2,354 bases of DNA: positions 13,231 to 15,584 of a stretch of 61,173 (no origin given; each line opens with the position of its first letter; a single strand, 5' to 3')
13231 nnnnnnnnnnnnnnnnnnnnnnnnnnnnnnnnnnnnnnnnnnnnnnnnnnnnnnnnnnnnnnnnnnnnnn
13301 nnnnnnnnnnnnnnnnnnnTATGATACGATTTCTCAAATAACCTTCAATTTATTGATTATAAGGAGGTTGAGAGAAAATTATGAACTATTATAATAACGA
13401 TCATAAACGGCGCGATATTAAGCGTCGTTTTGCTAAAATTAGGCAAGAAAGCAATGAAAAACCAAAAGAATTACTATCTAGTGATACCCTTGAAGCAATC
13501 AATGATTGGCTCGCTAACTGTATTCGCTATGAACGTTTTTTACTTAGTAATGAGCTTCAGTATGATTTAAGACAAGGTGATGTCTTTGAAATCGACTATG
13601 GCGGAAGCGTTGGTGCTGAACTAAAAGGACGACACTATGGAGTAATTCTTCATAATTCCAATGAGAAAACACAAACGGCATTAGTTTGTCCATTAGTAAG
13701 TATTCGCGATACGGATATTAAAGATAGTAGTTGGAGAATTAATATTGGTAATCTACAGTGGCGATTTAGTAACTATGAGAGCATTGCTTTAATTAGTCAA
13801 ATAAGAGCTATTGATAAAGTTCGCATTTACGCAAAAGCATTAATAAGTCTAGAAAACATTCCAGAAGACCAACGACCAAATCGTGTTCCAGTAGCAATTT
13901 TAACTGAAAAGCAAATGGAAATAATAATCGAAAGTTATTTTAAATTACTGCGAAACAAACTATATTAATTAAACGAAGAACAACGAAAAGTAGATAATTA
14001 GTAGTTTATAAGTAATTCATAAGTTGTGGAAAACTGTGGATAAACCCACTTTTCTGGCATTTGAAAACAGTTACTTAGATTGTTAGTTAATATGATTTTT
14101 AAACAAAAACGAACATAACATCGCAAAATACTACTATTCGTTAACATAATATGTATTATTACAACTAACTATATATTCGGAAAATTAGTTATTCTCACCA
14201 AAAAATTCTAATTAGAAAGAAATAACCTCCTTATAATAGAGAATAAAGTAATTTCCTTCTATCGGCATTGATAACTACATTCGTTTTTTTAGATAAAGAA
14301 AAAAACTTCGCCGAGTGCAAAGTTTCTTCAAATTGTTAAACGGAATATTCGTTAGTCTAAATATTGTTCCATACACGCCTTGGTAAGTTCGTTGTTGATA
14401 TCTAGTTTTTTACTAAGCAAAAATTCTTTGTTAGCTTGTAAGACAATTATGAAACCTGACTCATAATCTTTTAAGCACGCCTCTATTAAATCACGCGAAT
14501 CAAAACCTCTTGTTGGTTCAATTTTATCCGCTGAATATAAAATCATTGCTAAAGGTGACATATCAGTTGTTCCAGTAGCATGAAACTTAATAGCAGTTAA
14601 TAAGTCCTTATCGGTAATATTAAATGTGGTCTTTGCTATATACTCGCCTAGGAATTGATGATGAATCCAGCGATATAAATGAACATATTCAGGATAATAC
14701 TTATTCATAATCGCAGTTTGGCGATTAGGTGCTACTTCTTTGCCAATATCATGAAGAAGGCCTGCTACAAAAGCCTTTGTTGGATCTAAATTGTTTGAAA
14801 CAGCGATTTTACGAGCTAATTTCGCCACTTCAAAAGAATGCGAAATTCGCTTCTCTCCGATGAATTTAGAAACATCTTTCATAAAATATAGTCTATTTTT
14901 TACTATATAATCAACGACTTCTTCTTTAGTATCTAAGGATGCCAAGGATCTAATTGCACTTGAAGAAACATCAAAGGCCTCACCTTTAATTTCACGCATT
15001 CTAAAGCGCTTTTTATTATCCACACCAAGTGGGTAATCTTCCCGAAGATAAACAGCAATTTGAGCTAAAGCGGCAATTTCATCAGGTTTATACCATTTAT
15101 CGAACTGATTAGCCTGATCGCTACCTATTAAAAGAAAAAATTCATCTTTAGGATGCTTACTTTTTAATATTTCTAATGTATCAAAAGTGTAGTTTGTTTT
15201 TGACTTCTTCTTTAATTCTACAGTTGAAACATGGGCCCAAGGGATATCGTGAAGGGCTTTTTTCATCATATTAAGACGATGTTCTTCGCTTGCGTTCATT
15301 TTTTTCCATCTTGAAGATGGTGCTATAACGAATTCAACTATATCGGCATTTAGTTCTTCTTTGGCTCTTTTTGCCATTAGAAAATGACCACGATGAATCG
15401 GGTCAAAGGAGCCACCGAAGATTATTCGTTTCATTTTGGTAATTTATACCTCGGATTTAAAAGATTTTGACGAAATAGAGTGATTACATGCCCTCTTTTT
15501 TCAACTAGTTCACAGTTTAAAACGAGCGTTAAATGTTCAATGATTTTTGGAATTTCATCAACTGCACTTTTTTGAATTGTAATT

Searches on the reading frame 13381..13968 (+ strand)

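Call 17: search_protein_families(library=ncbifam, proteins=[window:13381-13968:+], max_evalue=0.00001)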
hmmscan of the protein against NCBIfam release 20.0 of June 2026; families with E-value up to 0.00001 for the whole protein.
window:13381-13968:+ (195 aa): 0 families

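Call 62: search_protein_families(library=pfam, proteins=[window:13381-13968:+], max_evalue=0.01)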
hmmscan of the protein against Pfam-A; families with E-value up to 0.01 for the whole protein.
window:13381-13968:+ (195 aa): 1 family
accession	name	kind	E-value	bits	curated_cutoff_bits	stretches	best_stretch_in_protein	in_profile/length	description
PF02452.23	PemK_toxin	-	1.5e-10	41.7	23.1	1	64-152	1-89/109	PemK-like, MazF-like toxin of type II toxin-antitoxin system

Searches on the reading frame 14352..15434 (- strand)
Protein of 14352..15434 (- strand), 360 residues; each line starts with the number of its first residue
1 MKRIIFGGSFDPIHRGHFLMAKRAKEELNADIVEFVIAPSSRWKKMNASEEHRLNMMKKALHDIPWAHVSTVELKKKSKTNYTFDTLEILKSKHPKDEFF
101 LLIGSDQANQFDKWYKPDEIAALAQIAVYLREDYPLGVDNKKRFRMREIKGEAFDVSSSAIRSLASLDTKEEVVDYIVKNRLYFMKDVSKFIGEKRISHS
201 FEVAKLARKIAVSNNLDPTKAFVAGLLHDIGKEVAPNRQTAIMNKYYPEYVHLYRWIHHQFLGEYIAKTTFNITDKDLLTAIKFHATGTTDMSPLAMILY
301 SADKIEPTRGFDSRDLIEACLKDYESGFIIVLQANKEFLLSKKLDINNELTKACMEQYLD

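Call 17: search_protein_families(library=ncbifam, proteins=[window:14352-15434:-], max_evalue=0.00001)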
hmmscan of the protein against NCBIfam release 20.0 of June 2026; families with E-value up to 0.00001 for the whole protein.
window:14352-15434:- (360 aa): 17 families
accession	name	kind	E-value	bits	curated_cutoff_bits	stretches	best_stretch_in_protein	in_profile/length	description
NF005519.0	PRK07152.1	equivalog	6.3e-90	301.7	315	1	1-353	1-355/361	nicotinate-nucleotide adenylyltransferase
TIGR00482.1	TIGR00482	equivalog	1.3e-39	136.3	112.45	1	5-183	1-194/194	nicotinate (nicotinamide) nucleotide adenylyltransferase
NF000841.0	PRK00071.1-4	equivalog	2.8e-32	112.1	197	1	5-183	11-192/194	nicotinate-nucleotide adenylyltransferase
NF000840.1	PRK00071.1-3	equivalog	3.2e-32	111.6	150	1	4-183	9-198/201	nicotinate-nucleotide adenylyltransferase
TIGR00488.1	TIGR00488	equivalog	3.5e-28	98.6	70.15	1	191-344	4-161/173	bis(5'-nucleosyl)-tetraphosphatase (symmetrical) YqeK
NF000843.0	PRK00071.2-2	equivalog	1.3e-23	83.6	240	1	5-134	16-144/212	nicotinate-nucleotide adenylyltransferase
NF000839.0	PRK00071.1-1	equivalog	1.7e-23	83.7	187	1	4-143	9-149/219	nicotinate-nucleotide adenylyltransferase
NF000845.0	PRK00071.2-4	equivalog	4.2e-17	62.2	210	1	5-131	12-137/197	nicotinate-nucleotide adenylyltransferase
NF000842.0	PRK00071.2-1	equivalog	7.7e-17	61.5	167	1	5-187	6-188/191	nicotinate-nucleotide adenylyltransferase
NF005410.0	PRK06973.1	equivalog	3.6e-16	59.2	214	1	5-136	26-161/243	nicotinate-nucleotide adenylyltransferase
NF000846.0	PRK00071.2-5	equivalog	1.6e-15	57.2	329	1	5-131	23-148/210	nicotinate-nucleotide adenylyltransferase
NF006479.0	PRK08887.1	equivalog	7.2e-12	45.5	164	1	3-125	4-127/174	nicotinate-nicotinamide nucleotide adenylyltransferase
TIGR00125.1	cyt_tran_rel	domain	2.2e-09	37.3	27.7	1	3-63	1-62/65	adenylyltransferase/cytidyltransferase family protein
TIGR00277.1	HDIG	domain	1.1e-08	34.8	27.6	1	194-239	3-48/84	HDIG domain-containing metalloprotein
TIGR01510.1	coaD_prev_kdtB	equivalog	4.3e-08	33.3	103.3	1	5-71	3-66/155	pantetheine-phosphate adenylyltransferase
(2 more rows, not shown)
